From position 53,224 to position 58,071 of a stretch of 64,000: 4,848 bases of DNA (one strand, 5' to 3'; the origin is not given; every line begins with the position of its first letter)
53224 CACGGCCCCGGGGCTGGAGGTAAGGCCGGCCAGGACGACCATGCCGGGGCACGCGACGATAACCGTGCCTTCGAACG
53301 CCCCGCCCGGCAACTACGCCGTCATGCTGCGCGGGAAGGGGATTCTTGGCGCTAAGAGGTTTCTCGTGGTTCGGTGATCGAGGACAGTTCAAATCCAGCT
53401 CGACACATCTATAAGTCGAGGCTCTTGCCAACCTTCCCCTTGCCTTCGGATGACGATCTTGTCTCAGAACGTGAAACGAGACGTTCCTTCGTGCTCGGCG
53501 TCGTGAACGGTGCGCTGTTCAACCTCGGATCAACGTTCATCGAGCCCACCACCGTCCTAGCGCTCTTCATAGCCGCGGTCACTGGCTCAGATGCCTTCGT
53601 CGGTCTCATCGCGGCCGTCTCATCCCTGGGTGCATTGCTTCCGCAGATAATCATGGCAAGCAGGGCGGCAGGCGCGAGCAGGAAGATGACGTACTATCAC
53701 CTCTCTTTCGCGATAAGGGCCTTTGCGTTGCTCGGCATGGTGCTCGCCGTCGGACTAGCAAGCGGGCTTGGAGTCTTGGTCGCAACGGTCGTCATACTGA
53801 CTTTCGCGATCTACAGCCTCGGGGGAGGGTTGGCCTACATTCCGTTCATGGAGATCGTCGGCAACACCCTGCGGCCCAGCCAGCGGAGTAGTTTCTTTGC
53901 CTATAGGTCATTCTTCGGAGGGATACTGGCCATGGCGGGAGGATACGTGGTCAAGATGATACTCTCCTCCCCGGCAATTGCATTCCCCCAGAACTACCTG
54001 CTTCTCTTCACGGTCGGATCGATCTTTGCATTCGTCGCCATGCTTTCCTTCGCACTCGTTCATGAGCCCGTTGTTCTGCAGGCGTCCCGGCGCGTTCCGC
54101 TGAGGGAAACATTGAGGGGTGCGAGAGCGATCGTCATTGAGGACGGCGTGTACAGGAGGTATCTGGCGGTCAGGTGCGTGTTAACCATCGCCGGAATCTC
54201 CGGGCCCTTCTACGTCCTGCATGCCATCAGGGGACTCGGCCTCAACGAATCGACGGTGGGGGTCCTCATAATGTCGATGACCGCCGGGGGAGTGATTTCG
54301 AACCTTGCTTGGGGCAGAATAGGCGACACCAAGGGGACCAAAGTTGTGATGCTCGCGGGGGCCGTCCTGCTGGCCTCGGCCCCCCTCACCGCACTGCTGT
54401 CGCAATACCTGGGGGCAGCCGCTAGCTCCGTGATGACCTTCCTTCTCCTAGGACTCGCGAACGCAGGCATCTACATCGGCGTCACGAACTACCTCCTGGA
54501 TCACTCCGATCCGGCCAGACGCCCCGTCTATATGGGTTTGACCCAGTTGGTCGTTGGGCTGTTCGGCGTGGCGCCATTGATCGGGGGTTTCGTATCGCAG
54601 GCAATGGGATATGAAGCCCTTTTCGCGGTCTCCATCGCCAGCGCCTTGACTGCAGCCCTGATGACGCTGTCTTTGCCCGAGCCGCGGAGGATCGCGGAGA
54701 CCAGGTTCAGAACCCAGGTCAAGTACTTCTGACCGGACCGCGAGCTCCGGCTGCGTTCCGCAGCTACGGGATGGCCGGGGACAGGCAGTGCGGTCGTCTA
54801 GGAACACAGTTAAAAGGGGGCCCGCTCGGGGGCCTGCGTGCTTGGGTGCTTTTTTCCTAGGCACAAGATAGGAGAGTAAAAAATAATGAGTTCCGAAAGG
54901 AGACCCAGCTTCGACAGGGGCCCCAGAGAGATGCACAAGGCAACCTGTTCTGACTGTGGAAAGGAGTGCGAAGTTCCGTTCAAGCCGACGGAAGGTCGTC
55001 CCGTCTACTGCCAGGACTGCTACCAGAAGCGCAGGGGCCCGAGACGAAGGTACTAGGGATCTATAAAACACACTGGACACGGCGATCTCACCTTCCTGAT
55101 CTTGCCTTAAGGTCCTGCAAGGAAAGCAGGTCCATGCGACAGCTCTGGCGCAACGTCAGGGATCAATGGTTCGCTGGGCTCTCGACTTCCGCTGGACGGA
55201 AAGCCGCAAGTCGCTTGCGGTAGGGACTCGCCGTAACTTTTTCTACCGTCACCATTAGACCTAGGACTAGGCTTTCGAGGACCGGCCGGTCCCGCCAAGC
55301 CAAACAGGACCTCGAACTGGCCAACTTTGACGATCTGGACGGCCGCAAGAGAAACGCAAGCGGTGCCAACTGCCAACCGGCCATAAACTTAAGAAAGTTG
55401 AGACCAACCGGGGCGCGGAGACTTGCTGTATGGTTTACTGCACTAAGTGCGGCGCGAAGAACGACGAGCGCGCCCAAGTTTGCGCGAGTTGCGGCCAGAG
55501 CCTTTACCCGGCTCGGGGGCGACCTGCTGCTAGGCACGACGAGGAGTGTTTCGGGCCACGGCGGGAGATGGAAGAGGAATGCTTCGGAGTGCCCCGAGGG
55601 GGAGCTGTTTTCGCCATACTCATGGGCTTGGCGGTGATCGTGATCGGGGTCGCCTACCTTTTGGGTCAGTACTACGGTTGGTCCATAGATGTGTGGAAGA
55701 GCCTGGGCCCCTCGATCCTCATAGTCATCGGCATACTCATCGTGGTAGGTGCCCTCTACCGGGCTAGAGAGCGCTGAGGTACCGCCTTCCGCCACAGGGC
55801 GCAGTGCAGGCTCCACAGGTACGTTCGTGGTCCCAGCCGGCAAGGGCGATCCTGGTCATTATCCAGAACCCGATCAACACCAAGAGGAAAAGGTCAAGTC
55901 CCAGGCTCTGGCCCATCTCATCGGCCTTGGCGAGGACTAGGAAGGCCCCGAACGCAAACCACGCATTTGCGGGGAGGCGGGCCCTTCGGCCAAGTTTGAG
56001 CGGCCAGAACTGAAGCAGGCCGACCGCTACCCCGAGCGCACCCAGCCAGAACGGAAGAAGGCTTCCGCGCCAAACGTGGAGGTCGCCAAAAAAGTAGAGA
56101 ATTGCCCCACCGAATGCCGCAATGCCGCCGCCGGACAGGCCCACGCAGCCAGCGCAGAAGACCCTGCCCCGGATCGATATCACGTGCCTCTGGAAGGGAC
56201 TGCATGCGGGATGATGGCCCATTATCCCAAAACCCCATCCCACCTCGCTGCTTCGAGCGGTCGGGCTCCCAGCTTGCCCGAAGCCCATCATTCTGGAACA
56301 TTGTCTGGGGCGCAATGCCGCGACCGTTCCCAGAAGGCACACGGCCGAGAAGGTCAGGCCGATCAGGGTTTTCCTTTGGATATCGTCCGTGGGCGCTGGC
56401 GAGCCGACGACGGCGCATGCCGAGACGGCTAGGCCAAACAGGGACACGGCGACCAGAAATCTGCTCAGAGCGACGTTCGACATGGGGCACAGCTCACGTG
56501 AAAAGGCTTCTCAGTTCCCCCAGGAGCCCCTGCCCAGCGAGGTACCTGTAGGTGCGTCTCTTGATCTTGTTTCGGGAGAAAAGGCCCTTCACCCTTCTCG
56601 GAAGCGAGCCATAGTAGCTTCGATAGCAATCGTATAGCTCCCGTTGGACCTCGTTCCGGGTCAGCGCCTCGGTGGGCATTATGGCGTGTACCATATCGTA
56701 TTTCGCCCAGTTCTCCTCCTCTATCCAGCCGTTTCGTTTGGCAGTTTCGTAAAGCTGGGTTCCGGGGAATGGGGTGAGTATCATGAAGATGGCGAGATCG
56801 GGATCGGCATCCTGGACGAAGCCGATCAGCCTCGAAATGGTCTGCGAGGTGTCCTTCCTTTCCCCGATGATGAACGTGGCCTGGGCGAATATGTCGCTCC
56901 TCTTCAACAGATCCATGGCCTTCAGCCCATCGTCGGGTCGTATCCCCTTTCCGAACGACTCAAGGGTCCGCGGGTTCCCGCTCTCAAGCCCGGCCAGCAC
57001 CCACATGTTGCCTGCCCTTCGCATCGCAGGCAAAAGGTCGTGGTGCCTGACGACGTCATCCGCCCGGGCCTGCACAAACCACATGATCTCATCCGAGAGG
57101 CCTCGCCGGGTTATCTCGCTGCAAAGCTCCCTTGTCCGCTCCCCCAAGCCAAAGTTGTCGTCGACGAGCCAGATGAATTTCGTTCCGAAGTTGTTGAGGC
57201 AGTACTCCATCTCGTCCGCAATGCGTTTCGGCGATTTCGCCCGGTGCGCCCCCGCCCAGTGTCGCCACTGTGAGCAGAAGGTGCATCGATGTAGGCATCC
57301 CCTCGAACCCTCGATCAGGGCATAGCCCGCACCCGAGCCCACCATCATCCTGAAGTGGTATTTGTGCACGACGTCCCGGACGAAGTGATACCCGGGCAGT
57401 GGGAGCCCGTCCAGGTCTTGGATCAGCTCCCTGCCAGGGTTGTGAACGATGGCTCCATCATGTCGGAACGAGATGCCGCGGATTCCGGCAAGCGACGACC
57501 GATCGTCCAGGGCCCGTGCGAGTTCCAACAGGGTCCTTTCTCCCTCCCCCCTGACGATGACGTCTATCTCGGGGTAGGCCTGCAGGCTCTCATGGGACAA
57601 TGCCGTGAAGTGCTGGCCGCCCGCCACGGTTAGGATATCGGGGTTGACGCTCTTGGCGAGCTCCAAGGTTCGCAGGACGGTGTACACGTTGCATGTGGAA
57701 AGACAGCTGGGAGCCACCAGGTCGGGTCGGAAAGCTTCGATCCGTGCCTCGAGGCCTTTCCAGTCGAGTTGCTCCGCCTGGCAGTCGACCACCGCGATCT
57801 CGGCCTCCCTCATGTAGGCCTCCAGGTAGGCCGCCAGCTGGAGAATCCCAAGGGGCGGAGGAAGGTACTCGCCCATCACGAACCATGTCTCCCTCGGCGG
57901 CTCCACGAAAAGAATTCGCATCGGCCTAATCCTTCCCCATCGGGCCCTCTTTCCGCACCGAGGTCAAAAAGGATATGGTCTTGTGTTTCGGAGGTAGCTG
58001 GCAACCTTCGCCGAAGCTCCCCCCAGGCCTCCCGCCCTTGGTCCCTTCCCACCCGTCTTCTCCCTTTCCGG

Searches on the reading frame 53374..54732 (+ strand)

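Call 51: search_protein_families(library=pfam, proteins=[window:53374-54732:+], max_evalue=0.0001)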
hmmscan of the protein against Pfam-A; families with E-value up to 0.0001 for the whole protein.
window:53374-54732:+ (452 aa): 1 family
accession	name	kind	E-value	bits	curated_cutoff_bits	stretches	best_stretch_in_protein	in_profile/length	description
PF07690.21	MFS_1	-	4.7e-18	65.6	33.4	1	269-439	8-179/347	Major Facilitator Superfamily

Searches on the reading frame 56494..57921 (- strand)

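Call 51: search_protein_families(library=pfam, proteins=[window:56494-57921:-], max_evalue=0.0001)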
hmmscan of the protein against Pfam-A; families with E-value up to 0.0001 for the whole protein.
window:56494-57921:- (475 aa): 2 families
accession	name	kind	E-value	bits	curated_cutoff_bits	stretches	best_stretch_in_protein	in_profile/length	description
PF02310.24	B12-binding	-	2.5e-22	79.4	32.1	1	20-134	11-120/121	B12 binding domain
PF04055.27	Radical_SAM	-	2.3e-16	60.9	29.5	1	205-365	3-162/166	Radical SAM superfamily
